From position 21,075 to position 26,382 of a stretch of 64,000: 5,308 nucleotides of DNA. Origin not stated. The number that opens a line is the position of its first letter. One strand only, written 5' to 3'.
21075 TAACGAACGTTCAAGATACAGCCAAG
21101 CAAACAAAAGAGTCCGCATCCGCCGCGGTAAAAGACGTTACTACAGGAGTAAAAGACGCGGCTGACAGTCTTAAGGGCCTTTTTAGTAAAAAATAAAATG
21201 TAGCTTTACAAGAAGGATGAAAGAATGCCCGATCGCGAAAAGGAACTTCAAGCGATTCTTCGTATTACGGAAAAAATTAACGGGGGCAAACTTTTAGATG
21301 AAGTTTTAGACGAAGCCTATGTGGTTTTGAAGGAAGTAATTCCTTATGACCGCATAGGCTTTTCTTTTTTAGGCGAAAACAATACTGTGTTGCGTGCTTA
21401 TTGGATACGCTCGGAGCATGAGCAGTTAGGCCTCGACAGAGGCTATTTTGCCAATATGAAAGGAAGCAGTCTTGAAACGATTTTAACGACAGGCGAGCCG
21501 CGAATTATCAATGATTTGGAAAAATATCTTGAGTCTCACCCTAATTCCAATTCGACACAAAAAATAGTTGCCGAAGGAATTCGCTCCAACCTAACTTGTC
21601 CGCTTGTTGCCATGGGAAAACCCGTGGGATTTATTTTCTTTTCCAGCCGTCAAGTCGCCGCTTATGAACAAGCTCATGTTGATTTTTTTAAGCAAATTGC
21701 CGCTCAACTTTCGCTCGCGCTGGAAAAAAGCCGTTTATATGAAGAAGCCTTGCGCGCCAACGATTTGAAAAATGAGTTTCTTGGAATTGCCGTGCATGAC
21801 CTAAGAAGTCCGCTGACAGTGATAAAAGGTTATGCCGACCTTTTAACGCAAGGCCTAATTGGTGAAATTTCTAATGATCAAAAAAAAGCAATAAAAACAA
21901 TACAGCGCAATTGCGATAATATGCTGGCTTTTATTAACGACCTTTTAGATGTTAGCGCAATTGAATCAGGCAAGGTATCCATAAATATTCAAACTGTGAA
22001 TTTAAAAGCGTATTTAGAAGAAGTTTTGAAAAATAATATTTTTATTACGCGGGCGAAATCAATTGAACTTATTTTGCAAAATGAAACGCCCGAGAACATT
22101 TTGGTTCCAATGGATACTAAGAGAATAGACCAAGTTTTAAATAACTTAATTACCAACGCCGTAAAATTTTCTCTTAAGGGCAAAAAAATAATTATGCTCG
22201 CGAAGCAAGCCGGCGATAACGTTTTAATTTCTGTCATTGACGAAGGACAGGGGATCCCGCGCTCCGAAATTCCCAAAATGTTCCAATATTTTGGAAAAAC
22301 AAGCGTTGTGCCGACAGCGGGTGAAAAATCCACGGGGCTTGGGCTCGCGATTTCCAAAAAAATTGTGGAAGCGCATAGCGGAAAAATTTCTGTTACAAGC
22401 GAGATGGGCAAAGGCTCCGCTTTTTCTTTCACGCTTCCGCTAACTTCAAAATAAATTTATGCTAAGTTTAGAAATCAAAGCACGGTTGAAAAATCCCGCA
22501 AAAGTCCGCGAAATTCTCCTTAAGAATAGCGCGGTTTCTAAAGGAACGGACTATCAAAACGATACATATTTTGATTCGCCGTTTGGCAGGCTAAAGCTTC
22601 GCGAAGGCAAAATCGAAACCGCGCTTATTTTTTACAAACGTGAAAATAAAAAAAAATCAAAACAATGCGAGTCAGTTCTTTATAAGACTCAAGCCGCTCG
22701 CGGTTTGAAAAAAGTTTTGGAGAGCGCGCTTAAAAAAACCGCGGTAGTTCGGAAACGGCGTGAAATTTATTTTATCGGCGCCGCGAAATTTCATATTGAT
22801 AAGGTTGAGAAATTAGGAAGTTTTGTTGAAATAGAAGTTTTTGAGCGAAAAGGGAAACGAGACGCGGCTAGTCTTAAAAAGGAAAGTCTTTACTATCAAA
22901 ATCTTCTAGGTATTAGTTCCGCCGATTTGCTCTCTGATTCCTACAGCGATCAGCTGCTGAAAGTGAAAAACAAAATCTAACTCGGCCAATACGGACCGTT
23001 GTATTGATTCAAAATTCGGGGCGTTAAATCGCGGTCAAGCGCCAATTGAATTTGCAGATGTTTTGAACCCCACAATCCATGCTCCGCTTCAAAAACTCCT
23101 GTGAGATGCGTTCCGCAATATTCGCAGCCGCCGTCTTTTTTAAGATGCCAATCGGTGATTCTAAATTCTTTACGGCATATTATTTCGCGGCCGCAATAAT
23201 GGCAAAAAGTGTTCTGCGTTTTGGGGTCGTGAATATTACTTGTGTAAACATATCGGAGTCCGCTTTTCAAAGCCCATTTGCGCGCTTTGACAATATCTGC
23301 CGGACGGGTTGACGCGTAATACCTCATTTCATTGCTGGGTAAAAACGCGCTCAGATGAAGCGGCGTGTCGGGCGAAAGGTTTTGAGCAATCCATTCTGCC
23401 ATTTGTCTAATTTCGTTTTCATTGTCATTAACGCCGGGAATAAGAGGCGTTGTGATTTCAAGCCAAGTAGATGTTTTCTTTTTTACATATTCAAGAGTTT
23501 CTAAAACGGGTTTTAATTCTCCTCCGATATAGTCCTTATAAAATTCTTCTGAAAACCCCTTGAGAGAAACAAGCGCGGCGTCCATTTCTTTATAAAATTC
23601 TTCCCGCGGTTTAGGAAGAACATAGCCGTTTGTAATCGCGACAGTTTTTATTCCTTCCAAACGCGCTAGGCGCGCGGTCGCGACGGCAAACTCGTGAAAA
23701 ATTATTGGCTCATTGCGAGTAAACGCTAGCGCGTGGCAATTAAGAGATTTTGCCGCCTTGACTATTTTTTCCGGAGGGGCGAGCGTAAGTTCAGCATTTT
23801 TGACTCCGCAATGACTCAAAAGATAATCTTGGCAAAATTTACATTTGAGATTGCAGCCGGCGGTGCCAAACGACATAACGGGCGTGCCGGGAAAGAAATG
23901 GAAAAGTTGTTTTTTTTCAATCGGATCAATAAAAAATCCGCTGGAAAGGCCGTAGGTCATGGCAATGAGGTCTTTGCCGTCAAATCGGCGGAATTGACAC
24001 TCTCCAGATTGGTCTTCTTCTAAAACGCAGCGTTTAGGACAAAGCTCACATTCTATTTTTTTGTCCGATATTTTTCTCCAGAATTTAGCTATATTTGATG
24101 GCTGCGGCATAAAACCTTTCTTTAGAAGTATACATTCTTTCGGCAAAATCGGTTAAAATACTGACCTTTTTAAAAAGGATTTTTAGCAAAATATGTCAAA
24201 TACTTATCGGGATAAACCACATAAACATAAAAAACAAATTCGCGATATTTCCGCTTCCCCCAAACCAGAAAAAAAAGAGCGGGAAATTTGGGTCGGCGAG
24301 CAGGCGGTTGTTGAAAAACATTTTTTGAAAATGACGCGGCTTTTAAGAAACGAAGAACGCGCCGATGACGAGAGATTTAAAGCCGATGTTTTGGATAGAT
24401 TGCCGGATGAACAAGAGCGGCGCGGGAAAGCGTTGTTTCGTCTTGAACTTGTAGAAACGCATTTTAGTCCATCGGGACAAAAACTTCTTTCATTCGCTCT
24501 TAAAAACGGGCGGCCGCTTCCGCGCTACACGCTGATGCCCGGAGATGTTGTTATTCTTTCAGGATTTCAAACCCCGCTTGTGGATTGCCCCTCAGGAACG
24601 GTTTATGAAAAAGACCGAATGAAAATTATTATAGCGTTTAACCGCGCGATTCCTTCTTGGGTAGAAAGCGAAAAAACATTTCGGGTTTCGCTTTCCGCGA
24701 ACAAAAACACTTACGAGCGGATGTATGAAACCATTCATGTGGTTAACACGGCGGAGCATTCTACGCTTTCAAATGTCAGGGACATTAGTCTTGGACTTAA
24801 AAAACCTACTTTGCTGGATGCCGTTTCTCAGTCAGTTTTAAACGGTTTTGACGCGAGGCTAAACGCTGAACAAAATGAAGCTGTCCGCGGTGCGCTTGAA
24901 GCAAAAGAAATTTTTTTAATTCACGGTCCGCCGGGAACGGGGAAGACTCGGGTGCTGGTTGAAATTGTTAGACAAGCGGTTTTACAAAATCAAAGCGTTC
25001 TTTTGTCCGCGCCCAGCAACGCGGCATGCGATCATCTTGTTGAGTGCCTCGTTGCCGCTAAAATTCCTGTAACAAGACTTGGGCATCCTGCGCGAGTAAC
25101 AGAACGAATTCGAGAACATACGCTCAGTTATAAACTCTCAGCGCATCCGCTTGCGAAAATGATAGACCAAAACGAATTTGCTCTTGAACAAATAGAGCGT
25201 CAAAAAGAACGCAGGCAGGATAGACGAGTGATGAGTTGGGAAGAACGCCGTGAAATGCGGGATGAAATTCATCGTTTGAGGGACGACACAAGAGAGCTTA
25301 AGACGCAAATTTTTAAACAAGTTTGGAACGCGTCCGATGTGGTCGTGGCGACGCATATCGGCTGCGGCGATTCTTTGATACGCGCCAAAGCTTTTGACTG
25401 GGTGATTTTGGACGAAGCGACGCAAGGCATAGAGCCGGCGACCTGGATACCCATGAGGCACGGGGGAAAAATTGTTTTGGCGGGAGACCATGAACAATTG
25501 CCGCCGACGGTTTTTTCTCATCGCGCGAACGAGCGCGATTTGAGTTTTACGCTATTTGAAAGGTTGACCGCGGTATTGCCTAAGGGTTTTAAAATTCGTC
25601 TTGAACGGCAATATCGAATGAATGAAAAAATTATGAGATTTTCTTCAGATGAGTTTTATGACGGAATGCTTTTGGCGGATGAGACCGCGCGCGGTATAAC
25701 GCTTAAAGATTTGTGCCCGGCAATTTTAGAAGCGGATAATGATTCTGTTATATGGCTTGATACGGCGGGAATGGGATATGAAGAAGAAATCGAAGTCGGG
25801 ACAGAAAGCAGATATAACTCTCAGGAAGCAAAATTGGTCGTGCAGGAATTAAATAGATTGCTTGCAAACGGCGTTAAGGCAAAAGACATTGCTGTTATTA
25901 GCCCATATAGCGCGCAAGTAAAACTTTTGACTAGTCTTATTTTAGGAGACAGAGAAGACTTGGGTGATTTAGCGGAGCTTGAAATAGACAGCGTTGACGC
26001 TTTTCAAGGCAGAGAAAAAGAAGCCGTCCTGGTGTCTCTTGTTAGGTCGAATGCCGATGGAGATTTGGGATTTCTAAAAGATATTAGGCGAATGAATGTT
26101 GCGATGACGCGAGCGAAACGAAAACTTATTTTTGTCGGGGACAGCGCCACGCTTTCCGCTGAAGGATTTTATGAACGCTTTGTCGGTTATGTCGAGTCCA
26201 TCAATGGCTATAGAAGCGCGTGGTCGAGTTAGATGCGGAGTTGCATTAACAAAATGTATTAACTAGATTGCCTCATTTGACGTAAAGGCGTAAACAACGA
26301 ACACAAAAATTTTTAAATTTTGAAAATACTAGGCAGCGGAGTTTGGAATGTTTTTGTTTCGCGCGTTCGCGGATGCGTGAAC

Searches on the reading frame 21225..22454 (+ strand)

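Call 88: search_protein_families(library=pfam, proteins=[window:21225-22454:+], max_evalue=0.0001)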
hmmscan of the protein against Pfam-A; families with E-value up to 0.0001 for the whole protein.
window:21225-22454:+ (409 aa): 5 families
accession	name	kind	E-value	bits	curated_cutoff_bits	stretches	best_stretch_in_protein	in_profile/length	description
PF02518.31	HATPase_c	-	7.8e-26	91.1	26.4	1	297-407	2-110/111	Histidine kinase-, DNA gyrase B-, and HSP90-like ATPase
PF00512.31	HisKA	-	2.8e-16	59.7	26.9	1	182-249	2-66/66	His Kinase A (phospho-acceptor) domain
PF13185.12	GAF_2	-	7e-13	49.4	28.6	1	24-167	4-136/136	GAF domain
PF01590.32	GAF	-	4e-10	40.8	22.4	1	24-166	2-133/133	GAF domain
PF13492.12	GAF_3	-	2.6e-05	25.1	27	1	113-167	80-128/129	GAF domain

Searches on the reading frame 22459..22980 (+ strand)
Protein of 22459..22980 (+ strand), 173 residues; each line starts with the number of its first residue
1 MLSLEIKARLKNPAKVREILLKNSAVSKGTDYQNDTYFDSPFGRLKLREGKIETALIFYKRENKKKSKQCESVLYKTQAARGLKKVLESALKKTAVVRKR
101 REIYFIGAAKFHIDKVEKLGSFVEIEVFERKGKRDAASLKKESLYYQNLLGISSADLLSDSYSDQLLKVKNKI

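Call 88: search_protein_families(library=pfam, proteins=[window:22459-22980:+], max_evalue=0.0001)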
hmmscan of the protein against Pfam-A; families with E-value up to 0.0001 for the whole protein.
window:22459-22980:+ (173 aa): 1 family
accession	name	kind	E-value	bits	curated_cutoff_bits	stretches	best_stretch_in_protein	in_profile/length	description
PF01928.26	CYTH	-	9.2e-15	55.4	23.2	1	3-162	3-179/179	CYTH domain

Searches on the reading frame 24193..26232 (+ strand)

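Call 88: search_protein_families(library=pfam, proteins=[window:24193-26232:+], max_evalue=0.0001)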
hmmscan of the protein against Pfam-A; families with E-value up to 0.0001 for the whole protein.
window:24193-26232:+ (679 aa): 6 families
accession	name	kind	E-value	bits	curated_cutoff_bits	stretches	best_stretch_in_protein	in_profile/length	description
PF13086.12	AAA_11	-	2.7e-58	198.2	27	1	223-442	2-256/257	AAA domain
PF13087.12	AAA_12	-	2.8e-56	190.6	27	1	452-651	3-194/195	AAA domain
PF13604.12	AAA_30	-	9.1e-12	45.5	27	1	223-392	2-82/191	AAA domain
PF13245.12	AAA_19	-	2.6e-10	41.1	25.1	1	227-438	1-131/134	AAA domain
PF01443.25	Viral_helicase1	-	1.5e-05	25.4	21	0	242-268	2-27/228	Viral superfamily 1 RNA helicase core domain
PF13191.12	AAA_16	-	5.3e-05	24.2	32.6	1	235-318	24-85/167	AAA ATPase domain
